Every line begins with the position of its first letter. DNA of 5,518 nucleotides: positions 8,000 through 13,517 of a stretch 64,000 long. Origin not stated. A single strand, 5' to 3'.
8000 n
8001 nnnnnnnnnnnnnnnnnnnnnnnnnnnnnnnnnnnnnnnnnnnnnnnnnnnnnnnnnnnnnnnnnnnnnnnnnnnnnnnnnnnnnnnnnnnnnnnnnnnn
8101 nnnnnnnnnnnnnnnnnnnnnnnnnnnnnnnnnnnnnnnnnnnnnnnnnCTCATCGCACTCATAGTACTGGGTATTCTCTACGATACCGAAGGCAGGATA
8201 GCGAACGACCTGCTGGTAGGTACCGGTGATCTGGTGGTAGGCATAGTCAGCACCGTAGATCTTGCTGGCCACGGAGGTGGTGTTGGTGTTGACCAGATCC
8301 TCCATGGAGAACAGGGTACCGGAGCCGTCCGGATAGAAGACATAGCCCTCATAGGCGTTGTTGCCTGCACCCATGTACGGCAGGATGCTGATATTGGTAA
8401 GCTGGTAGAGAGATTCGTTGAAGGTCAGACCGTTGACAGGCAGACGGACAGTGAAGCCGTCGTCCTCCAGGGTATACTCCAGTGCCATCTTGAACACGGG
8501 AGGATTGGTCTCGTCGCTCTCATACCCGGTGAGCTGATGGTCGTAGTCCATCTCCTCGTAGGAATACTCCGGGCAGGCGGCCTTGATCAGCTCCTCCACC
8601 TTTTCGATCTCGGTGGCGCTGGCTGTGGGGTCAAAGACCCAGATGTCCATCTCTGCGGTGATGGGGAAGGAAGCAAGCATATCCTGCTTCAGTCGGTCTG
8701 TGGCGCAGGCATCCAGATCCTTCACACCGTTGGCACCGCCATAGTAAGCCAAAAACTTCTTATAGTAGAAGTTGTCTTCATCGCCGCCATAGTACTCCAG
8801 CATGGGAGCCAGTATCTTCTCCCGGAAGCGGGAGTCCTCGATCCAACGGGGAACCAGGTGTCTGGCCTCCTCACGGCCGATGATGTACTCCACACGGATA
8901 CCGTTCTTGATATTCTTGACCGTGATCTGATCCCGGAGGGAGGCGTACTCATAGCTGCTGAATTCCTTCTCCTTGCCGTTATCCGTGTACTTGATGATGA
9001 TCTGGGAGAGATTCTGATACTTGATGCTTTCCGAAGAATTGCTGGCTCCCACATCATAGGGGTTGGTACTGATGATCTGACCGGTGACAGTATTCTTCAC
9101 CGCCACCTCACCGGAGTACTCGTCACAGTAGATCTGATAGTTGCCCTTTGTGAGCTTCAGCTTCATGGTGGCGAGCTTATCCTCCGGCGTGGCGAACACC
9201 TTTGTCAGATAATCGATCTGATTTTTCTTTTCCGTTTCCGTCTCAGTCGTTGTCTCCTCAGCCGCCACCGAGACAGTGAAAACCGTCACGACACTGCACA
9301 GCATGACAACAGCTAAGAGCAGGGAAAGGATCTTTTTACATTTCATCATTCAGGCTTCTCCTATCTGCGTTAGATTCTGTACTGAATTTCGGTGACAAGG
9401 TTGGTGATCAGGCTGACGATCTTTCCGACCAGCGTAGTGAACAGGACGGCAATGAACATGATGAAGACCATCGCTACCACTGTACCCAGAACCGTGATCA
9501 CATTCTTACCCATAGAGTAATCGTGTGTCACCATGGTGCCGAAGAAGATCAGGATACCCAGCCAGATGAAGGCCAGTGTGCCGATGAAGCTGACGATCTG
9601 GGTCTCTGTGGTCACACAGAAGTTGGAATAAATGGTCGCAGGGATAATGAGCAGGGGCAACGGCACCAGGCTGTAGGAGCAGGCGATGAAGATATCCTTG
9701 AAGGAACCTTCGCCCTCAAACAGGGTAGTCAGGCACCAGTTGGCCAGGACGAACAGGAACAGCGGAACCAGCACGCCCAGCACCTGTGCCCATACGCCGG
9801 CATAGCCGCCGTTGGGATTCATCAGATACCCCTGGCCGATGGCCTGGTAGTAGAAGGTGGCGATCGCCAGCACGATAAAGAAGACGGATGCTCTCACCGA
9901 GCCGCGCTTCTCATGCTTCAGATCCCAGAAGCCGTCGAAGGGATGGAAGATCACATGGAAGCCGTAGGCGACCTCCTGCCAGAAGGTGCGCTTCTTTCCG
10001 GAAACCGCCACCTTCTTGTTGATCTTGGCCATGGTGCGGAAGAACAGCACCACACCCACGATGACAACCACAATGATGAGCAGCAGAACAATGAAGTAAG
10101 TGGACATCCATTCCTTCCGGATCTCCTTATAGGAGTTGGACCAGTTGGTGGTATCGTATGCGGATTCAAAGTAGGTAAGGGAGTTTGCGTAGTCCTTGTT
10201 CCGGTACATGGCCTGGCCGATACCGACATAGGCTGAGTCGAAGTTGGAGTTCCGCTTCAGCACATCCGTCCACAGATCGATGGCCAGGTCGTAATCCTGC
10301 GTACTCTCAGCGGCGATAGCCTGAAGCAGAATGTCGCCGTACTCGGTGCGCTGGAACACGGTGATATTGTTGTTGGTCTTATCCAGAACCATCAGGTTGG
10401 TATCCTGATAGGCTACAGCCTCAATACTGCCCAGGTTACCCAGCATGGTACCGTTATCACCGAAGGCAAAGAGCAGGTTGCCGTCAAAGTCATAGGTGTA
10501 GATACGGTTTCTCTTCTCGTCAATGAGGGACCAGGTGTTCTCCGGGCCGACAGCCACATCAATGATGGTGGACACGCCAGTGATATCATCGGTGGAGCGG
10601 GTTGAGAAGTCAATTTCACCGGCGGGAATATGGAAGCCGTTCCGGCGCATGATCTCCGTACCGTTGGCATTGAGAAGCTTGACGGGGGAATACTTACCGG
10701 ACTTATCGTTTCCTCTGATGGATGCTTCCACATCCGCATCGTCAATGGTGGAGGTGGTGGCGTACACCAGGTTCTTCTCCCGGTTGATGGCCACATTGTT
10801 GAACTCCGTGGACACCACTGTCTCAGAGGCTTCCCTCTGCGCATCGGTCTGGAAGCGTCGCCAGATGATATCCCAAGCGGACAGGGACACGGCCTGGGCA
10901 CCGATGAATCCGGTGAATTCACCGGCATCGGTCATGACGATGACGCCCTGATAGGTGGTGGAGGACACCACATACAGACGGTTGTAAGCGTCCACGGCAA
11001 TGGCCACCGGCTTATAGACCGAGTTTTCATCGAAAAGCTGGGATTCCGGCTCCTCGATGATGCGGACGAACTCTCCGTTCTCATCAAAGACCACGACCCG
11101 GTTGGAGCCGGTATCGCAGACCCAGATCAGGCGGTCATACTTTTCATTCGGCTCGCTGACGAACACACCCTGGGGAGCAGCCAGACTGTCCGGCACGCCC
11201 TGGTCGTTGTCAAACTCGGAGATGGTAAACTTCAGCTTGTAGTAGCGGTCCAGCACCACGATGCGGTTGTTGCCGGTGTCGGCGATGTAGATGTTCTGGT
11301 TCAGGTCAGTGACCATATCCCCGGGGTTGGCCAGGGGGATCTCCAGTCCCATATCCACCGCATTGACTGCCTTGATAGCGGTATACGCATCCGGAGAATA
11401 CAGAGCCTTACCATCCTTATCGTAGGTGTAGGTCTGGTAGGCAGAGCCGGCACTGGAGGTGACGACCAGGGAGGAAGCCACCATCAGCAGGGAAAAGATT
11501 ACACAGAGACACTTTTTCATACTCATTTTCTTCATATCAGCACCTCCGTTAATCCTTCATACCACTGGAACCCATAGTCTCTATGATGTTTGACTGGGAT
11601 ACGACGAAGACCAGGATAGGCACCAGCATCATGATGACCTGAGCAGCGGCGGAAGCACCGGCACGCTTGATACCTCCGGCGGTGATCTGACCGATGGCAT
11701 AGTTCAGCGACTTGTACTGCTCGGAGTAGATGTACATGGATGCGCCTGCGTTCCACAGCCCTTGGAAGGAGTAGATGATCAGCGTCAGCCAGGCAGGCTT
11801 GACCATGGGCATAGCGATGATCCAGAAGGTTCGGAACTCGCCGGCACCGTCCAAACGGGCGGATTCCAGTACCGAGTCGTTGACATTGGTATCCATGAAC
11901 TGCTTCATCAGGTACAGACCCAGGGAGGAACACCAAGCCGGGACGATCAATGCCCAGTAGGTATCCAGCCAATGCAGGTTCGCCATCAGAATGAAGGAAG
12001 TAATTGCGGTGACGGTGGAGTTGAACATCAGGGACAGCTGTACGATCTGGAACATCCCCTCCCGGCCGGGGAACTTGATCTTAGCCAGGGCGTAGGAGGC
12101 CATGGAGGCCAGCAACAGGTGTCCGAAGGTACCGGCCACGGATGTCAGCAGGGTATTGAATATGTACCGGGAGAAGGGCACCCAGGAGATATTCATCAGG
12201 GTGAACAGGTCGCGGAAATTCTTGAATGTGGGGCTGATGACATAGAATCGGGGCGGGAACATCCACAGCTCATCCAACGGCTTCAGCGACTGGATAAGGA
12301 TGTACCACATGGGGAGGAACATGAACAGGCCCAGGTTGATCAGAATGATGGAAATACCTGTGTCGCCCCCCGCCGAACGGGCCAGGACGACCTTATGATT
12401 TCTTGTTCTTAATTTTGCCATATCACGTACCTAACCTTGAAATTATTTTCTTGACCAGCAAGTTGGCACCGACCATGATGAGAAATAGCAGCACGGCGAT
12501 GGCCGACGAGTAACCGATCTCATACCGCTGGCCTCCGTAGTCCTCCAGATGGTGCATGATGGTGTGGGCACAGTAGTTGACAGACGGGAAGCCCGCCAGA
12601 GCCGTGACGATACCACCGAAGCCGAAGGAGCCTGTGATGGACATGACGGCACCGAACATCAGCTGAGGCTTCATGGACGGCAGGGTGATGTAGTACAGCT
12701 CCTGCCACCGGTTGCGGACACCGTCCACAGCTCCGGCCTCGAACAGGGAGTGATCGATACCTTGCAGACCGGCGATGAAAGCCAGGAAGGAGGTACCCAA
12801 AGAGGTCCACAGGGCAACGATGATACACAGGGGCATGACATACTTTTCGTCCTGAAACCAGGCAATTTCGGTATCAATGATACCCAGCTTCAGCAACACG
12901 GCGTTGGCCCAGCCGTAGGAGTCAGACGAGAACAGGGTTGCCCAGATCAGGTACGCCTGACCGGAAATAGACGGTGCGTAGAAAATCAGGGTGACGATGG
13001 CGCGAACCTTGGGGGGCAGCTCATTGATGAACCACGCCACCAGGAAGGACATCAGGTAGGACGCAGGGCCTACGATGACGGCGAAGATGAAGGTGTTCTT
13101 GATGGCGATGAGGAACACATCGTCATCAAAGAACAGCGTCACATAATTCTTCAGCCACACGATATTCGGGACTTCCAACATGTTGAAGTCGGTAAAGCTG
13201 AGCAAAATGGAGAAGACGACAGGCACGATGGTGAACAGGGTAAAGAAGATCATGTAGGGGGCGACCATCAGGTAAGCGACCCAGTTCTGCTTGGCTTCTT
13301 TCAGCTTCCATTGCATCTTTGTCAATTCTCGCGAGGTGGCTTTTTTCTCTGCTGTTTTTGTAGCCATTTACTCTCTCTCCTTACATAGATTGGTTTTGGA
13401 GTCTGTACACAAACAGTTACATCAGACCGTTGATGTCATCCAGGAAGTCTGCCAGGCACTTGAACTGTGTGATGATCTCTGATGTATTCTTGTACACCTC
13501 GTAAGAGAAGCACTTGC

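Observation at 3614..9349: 1911-aa secreted protein occupying the SBP position of the second transporter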

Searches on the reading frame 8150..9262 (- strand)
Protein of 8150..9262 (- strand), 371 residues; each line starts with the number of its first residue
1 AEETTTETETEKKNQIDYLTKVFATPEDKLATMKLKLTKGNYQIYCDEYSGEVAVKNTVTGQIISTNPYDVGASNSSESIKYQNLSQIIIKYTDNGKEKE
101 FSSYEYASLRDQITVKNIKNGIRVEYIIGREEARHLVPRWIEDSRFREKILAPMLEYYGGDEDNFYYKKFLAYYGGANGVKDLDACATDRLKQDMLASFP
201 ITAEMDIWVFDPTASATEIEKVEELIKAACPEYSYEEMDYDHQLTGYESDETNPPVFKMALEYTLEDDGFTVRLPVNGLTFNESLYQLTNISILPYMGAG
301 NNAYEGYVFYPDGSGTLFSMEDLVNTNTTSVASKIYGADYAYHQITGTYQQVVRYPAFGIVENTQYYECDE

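Call 36: search_protein_families(library=pfam, proteins=[window:8150-9262:-], max_evalue=10)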
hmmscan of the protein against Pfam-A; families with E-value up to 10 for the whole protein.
window:8150-9262:- (371 aa): 1 family
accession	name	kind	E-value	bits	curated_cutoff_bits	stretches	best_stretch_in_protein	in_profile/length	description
PF18952.6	DUF5696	-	3.5e-25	89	25.6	1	237-365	3-134/612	Family of unknown function (DUF5696)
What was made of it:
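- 8555..9217 (-): N-terminal mixed beta/alpha domain, aa 45-265. It lies outside the Pfam model but is shared with the Butyrivibrio homologue. The Pfam match starts at aa 266 (call 36).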

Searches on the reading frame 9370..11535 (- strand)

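Call 5: search_protein_families(library=pfam, proteins=[window:9370-11535:-], max_evalue=0.01)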
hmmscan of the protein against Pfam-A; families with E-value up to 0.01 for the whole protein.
window:9370-11535:- (721 aa): 7 families
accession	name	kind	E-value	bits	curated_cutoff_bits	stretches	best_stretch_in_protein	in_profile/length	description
PF04893.22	Yip1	-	1.7e-15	57.8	28.6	1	526-695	1-171/173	Yip1 domain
PF01436.27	NHL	-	3.9e-07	30.2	20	1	68-94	1-27/28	NHL repeat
PF13432.12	TPR_16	-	5.6e-06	27.1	32.7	1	403-461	1-59/65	Tetratricopeptide repeat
PF17170.10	DUF5128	-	8.3e-05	22.3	22.9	0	133-162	52-81/321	6-bladed beta-propeller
PF07719.23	TPR_2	-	0.0011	19.3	27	0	435-459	3-27/34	Tetratricopeptide repeat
PF25063.1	ARM_TT21_C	-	0.0026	18.1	35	1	384-467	81-163/209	Tetratricopeptide repeat protein 21 C-terminal ARM domain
PF08450.18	SGL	-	0.0033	17.5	26.3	0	79-166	145-226/246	SMP-30/Gluconolactonase/LRE-like region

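Call 8: search_protein_families(library=ncbifam, proteins=[window:9370-11535:-], max_evalue=0.01)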
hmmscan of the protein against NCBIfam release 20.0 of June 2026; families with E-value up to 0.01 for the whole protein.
window:9370-11535:- (721 aa): 1 family
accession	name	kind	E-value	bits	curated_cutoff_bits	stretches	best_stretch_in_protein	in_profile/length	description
NF035926.1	scyF_NHL_VPEP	equivalog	5e-13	48.9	350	2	71-215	154-287/376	scytonemin biosynthesis PEP-CTERM protein ScyF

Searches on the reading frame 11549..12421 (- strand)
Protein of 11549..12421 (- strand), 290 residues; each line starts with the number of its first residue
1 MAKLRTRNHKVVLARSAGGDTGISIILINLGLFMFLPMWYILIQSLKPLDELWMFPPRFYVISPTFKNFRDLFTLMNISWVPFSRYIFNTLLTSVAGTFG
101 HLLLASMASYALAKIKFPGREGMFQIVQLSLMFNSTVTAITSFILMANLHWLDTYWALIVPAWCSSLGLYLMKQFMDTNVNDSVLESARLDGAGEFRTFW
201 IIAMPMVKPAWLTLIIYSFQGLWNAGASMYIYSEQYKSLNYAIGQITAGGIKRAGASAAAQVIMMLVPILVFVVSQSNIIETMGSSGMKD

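Call 5: search_protein_families(library=pfam, proteins=[window:11549-12421:-], max_evalue=0.01)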
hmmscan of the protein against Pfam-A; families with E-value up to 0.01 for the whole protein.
window:11549-12421:- (290 aa): 1 family
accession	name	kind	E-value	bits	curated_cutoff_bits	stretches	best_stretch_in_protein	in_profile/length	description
PF00528.27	BPD_transp_1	-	1.7e-11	44.6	26.4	1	110-276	6-175/184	Binding-protein-dependent transport system inner membrane component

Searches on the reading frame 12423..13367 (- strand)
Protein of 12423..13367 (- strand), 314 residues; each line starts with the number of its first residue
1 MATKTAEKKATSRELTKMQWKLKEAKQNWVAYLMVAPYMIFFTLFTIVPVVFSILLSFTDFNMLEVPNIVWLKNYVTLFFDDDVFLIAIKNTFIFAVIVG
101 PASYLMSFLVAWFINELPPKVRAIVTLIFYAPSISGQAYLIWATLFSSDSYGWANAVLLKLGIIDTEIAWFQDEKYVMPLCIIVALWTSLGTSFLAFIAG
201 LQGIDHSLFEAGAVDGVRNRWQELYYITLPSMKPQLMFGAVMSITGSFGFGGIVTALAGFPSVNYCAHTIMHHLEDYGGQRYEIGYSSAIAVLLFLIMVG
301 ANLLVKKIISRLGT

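Call 5: search_protein_families(library=pfam, proteins=[window:12423-13367:-], max_evalue=0.01)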
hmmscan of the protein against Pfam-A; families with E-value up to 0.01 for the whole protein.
window:12423-13367:- (314 aa): 1 family
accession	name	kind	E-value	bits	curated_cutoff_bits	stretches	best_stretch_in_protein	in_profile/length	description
PF00528.27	BPD_transp_1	-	2.5e-05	24.5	26.4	1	105-311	35-181/184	Binding-protein-dependent transport system inner membrane component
